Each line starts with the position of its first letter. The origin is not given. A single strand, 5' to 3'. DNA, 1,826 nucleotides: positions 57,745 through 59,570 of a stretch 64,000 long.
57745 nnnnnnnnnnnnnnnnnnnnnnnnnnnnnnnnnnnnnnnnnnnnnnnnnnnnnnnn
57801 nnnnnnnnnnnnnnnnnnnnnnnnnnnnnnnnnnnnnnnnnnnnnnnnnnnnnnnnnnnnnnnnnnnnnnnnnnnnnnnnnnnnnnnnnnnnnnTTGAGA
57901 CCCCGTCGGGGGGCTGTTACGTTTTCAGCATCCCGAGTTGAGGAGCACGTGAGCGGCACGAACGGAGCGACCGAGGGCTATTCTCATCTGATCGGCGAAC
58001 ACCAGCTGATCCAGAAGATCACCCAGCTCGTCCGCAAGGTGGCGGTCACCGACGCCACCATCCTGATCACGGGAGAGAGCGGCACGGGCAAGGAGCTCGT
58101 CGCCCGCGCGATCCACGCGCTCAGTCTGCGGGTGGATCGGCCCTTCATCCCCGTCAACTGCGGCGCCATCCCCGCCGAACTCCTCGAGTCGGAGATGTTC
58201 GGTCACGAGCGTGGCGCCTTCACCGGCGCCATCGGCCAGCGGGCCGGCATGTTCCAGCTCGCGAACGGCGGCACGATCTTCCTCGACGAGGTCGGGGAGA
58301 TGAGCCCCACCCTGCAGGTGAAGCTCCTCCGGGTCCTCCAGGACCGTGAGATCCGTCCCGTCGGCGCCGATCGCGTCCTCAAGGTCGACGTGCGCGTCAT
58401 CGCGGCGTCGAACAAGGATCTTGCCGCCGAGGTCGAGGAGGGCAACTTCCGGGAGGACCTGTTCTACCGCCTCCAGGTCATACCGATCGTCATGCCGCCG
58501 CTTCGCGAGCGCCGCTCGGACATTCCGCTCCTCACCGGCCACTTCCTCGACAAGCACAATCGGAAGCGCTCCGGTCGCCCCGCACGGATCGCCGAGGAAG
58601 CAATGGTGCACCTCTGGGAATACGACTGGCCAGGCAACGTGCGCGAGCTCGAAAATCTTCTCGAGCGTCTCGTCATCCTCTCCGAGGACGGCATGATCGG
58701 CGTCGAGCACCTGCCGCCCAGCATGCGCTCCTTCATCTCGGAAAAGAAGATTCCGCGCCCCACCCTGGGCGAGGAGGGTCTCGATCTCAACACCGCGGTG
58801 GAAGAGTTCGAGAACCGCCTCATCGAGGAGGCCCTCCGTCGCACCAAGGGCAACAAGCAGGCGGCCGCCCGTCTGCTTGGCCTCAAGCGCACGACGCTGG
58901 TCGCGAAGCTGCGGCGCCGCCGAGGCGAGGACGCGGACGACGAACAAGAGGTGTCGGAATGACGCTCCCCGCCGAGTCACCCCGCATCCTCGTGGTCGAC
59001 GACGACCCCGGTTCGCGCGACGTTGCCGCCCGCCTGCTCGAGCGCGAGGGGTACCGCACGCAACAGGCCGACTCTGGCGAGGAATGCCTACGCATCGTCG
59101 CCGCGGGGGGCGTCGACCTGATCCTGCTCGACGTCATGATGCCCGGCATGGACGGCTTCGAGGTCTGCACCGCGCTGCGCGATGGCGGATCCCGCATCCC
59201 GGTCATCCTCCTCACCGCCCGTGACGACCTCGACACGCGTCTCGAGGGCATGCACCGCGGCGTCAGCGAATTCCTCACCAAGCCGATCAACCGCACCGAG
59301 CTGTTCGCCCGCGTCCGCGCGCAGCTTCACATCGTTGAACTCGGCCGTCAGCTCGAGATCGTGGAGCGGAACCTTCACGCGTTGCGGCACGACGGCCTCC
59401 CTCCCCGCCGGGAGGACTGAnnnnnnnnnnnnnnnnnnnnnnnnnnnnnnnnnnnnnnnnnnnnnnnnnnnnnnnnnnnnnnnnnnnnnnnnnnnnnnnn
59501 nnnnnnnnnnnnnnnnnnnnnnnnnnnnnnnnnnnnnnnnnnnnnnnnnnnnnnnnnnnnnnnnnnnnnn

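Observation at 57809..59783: Split and permuted NtrC-like module: a receiver-less sigma-54 activator, a coupled standalone receiver and an orphan RHH gene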

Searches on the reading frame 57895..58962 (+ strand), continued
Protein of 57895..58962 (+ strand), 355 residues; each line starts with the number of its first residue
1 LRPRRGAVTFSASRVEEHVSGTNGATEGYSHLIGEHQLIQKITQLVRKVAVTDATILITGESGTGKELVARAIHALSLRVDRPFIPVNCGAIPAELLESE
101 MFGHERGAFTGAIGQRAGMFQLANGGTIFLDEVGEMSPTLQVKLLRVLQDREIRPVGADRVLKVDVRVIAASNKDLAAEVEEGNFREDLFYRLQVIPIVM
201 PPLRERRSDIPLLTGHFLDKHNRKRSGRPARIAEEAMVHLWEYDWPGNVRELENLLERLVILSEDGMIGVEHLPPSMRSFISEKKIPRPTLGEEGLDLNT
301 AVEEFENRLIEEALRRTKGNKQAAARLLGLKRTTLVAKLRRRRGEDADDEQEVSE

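Call 36: list_cluster_members(proteins=[P0256, P0252, P0427, P0411, P0466, P0462, P0490, P0425, P0443, P0011])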
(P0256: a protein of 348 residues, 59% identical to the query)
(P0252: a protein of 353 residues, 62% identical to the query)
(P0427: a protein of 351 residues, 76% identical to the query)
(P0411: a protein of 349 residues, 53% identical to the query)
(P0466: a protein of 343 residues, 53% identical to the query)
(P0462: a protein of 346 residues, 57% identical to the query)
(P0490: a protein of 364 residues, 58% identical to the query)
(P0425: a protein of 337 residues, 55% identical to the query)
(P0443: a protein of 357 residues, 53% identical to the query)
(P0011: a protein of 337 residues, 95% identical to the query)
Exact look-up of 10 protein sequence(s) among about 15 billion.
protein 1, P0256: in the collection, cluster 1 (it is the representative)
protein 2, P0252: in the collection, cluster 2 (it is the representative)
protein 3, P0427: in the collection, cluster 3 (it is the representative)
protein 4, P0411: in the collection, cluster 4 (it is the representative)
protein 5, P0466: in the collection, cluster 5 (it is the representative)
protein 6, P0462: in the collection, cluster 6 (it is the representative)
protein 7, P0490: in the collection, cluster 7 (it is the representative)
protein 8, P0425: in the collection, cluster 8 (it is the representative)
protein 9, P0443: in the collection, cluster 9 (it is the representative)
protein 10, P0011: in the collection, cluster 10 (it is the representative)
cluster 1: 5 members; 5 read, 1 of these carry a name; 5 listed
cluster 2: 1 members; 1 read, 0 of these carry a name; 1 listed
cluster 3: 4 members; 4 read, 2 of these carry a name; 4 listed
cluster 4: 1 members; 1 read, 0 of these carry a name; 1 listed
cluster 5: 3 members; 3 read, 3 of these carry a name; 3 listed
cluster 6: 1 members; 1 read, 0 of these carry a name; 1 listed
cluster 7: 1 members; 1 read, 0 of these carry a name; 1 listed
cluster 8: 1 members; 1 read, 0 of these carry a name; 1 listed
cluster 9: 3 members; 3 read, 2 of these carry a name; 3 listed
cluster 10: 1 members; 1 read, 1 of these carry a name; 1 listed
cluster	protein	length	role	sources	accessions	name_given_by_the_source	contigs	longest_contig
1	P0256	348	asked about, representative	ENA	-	-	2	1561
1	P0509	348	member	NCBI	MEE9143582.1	MAG: sigma-54 dependent transcriptional regulator [Candidatus Binatia bacterium]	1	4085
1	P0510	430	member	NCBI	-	-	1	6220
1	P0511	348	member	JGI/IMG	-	-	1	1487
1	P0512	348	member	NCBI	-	-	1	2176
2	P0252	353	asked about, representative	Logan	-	-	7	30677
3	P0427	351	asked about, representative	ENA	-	-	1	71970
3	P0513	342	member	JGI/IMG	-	transcriptional regulator with GAF, ATPase, and Fis domain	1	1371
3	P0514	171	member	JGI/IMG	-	DNA-binding NtrC family response regulator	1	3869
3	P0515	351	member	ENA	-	-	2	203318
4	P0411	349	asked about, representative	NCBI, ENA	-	-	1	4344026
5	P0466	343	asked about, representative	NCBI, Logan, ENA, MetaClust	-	\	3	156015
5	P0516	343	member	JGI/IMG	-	DNA-binding NtrC family response regulator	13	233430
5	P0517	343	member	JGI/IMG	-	DNA-binding NtrC family response regulator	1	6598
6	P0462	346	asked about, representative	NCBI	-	-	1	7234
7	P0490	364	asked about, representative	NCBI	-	-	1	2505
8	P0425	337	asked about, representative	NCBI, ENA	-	-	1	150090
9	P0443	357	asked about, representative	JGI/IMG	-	transcriptional regulator with PAS, ATPase and Fis domain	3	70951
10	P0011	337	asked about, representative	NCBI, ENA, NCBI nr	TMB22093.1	MAG: AAA family ATPase [Deltaproteobacteria bacterium]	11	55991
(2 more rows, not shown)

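Call 42: find_encoding_contigs(protein=P0425, flank=8000, max_places=1)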
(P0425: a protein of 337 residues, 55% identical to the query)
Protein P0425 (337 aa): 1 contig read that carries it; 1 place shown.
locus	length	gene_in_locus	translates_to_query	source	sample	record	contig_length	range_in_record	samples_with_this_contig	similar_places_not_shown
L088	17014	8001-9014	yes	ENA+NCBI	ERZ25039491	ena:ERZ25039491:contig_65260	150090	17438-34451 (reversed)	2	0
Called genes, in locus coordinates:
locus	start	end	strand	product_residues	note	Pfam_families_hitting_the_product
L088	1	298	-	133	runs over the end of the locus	PF11964:SpoIIAA-like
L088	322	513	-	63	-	-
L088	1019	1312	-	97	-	PF14023:Bestrophin-like (weak)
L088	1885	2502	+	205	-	PF04264:YceI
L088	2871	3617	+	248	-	PF00106:adh_short, PF08659:KR, PF13561:adh_short_C2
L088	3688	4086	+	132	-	PF07366:SnoaL, PF12680:SnoaL_2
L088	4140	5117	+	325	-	PF08240:ADH_N, PF00107:ADH_zinc_N, PF13602:ADH_zinc_N_2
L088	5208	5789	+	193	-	PF00440:TetR_N, PF16925:TetR_C_13, PF21993:TetR_C_13_2, PF13977:TetR_C_6 (weak)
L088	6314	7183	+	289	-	PF01261:AP_endonuc_2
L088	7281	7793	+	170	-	PF01242:PTPS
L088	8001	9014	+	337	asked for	PF00158:Sigma54_activat, PF01078:Mg_chelatase (faint), PF13191:AAA_16 (faint), PF14532:Sigma54_activ_2, PF07728:AAA_5, PF25601:AAA_lid_14, PF02954:HTH_8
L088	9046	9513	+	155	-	PF00072:Response_reg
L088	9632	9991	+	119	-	PF09685:MamF_MmsF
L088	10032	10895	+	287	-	PF01555:N6_N4_Mtase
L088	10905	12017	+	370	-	-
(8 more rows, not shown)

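Call 43: find_encoding_contigs(protein=P0467, flank=8000, max_places=1)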
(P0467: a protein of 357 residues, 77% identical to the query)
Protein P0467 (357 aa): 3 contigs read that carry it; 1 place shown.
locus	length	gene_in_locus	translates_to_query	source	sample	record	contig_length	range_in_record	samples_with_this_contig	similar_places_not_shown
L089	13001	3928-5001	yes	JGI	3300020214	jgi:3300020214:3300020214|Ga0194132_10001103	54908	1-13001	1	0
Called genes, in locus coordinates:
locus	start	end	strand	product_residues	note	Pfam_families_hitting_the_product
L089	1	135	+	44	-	?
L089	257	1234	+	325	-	PF04280:Tim44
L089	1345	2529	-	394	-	PF04909:Amidohydro_2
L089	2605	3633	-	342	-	-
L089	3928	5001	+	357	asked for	PF00158:Sigma54_activat, PF14532:Sigma54_activ_2, PF01078:Mg_chelatase (faint), PF07728:AAA_5 (weak), PF25601:AAA_lid_14, PF02954:HTH_8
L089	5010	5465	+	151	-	PF00072:Response_reg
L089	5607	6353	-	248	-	PF00106:adh_short, PF08659:KR, PF13561:adh_short_C2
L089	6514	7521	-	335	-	PF13379:NMT1_2 (weak), PF09084:NMT1, PF12974:Phosphonate-bd (weak)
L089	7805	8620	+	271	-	PF00037:Fer4 (weak)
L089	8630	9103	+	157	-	-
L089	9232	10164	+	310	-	PF13379:NMT1_2 (faint), PF09084:NMT1, PF12974:Phosphonate-bd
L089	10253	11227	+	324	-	PF01075:Glyco_transf_9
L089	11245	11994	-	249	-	PF00512:HisKA, PF02518:HATPase_c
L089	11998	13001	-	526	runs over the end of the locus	PF00672:HAMP, PF00989:PAS, PF08448:PAS_4 (weak), PF13426:PAS_9 (weak), PF24820:Diguanyl_cycl_sensor (faint), PF00989:PAS, PF13188:PAS_8 (weak), PF13426:PAS_9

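Call 64: find_encoding_contigs(protein=window:57949-58962:+, flank=3000, max_places=3)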
Protein window:57949-58962:+ (337 aa): 2 contigs read that carry it; 1 place shown.
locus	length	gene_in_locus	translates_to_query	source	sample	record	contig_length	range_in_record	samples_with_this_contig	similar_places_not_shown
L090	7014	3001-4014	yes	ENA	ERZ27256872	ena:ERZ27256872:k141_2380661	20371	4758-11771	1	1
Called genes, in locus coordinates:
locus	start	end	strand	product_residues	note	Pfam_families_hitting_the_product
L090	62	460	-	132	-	-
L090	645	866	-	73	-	-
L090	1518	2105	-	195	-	PF01725:Ham1p_like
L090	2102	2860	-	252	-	PF01138:RNase_PH, PF03725:RNase_PH_C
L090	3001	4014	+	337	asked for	PF00158:Sigma54_activat, PF14532:Sigma54_activ_2, PF07728:AAA_5, PF25601:AAA_lid_14, PF02954:HTH_8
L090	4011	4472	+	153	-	PF00072:Response_reg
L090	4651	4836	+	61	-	-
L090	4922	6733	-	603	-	PF02771:Acyl-CoA_dh_N, PF02770:Acyl-CoA_dh_M, PF00441:Acyl-CoA_dh_1, PF22924:ACOX_C_alpha1, PF08028:Acyl-CoA_dh_2, PF21343:ACAD9-ACADV_C (faint), PF21263:Acyl-CoA-dh_C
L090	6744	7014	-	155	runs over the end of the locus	-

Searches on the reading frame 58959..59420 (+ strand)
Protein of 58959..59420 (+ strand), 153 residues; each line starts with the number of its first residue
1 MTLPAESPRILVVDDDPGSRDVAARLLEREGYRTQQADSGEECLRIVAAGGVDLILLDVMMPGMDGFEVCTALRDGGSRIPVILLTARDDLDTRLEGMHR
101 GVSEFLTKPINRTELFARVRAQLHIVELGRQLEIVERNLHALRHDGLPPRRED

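Call 3: search_protein_families(library=pfam, proteins=[window:58959-59420:+], max_evalue=0.01)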
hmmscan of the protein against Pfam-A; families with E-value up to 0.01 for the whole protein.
window:58959-59420:+ (153 aa): 1 family
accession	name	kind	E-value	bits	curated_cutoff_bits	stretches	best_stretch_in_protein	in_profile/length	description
PF00072.30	Response_reg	-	5.2e-32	110.8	30.2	1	10-120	1-111/111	Response regulator receiver domain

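Call 4: search_protein_families(library=ncbifam, proteins=[window:58959-59420:+], max_evalue=0.01)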
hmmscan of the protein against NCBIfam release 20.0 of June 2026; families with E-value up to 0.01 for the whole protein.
window:58959-59420:+ (153 aa): 100 families (the best 25 are shown)
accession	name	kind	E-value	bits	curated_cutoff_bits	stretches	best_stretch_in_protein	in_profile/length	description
NF007135.0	PRK09581.1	equivalog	1.5e-33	116.3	474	1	8-131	3-128/457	PleD family two-component system response regulator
NF007005.1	PRK09468.1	equivalog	1.8e-29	102.9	331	1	7-123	3-119/237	osmolarity response regulator transcription factor OmpR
NF040689.1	MtrAB_MtrA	equivalog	7e-29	100.7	300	1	10-128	1-118/219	MtrAB system response regulator MtrA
TIGR01387.1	cztR_silR_copR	subfamily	8.9e-28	97.4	279.2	1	10-128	1-119/218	heavy metal response regulator transcription factor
NF045944.1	ResRegRpaBCyano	equivalog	9.6e-28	97.1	330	1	11-129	1-118/229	response regulator transcription factor RpaB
TIGR02154.1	PhoB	equivalog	5.7e-26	91.2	296.2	1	7-127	2-124/226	phosphate regulon transcriptional regulator PhoB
NF033120.0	vanR_FM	exception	9.3e-26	90.9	460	1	10-125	6-120/231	vancomycin resistance response regulator transcription factor, VanR-F/VanR-M family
NF041733.1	resp_reg_CseB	equivalog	2e-25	89.5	350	1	9-127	2-119/228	two-component system response regulator CseB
NF008296.0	PRK11083.1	equivalog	2.6e-25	89.2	273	1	7-128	3-123/228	two-component system response regulator CreB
NF045991.1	RespRegCtrARhodob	equivalog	1.4e-24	87.1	350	1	9-122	2-115/224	response regulator transcription factor CtrA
NF033117.2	vanR_ACDEGLN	exception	1.6e-24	86.8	350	1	10-131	1-121/226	VanR-ABDEGLN family response regulator transcription factor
NF008567.0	PRK11517.1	equivalog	2.8e-24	85.7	353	1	9-142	2-135/223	response regulator transcription factor HprR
NF040534.1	resp_reg_YycF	equivalog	2.9e-24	85.6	340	1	9-124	2-116/231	response regulator YycF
NF053854.1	RespRegPhoBBctds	equivalog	3.1e-24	85.6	270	1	10-125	1-117/225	two-component system response regulator PhoB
NF007982.1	PRK10710.1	equivalog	4.6e-23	82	380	1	2-131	2-130/235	envelope stress response regulator BaeR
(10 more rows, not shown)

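Call 30: search_solved_structures(query=window:58959-59420:+, max_evalue=1e-10)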
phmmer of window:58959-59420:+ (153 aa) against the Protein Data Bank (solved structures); distinct sequences matched with E-value up to 1e-10: 160 (the best 60 are shown).
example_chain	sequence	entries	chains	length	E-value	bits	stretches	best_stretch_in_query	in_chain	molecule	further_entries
9g85_A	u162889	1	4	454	1.5e-35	125.4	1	7-123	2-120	Response regulator PleD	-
2wb4_A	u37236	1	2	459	1.5e-35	125.3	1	7-123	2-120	DIGUANYLATE CYCLASE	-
9g86_A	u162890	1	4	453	1.9e-35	125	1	7-123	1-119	Response regulator PleD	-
1w25_A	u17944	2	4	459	2e-35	125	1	7-123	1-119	STALKED-CELL DIFFERENTIATION CONTROLLING PROTEIN | RESPONSE REGULATOR PLED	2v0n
1mvo_A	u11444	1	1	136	5.6e-22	81.3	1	8-127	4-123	PhoP response regulator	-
2zwm_A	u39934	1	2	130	1.2e-21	80.3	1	9-124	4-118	Transcriptional regulatory protein yycF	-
9dvt_R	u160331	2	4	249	1.3e-21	80.1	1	7-124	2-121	DNA-binding dual master transcriptional regulator RpaA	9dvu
3f6p_A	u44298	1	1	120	1.6e-21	79.9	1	9-123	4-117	Transcriptional regulatory protein yycF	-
9xzo_A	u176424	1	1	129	3.6e-21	78.7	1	9-120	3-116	De novo protein M1X0B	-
2oqr_A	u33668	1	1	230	3.8e-21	78.6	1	8-123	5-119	Sensory transduction protein regX3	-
3nhz_A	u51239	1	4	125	4.3e-21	78.4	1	8-124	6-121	Two component system transcriptional regulator mtrA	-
3nnn_A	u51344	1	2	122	1.1e-20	77.1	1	8-123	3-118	DNA BINDING RESPONSE REGULATOR D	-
2gwr_A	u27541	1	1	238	1.3e-20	76.9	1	8-124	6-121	DNA-binding response regulator mtrA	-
8fk2_A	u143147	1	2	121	1.8e-20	76.5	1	9-125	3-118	Putative response regulator CovR VicR-like protein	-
1kgs_A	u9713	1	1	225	3.5e-20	75.5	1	8-124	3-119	DNA BINDING RESPONSE REGULATOR D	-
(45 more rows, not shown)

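Call 63: predict_structure(protein=window:58959-59420:+)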
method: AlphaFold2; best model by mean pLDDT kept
length: 153 residues; sequences in the alignment: 1
mean_pLDDT: 53.2   pTM: 0.50
mean pLDDT of the five models: 53.2, 53.2, 44.9, 39.5, 39.5
residues with pLDDT >= 90: 0; 70-90: 29; 50-70: 53; < 50: 71
segments of 3 or more residues with pLDDT < 50: 60-64, 86-142, 144-151
pLDDT, mean of each block of 10 residues (from residue 1): 64 70 70 78 73 64 50 58 51 41 32 30 32 42 44 50
secondary structure, 60 per line:
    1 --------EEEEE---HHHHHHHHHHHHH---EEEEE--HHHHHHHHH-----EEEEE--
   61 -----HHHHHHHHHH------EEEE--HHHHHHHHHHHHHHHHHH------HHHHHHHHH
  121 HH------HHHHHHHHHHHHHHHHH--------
elements in order: E9-13 H17-29 E33-37 H40-48 E54-58 H66-75 E82-85 H88-105 H112-122 H129-145
